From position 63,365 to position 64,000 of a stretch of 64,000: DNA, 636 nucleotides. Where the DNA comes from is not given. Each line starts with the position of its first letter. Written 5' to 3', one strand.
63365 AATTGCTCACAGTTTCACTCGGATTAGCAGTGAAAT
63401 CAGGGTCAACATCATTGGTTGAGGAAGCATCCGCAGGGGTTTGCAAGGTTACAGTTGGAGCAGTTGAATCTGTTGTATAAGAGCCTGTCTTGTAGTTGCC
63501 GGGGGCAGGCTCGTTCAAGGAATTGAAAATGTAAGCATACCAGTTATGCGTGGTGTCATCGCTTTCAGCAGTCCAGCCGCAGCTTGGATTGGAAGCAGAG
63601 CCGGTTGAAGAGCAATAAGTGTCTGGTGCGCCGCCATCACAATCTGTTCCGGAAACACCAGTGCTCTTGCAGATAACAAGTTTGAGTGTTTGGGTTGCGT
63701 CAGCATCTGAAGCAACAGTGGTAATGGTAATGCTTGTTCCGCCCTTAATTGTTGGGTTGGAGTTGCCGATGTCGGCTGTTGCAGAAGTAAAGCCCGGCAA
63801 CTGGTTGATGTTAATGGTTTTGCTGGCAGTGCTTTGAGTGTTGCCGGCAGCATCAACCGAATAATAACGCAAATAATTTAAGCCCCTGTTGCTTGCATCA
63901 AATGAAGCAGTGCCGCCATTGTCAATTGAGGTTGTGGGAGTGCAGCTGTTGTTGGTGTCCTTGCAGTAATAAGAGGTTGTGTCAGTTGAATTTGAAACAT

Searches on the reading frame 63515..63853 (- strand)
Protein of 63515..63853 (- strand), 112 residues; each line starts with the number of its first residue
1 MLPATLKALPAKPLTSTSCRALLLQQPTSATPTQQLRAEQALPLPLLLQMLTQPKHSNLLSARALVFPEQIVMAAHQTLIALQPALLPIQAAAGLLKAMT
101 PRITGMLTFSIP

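Call 68: find_encoding_contigs(protein=window:63515-63853:-, flank=10000, max_places=1)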
Protein window:63515-63853:- (112 aa): no gene with exactly this product is on record in the collection.
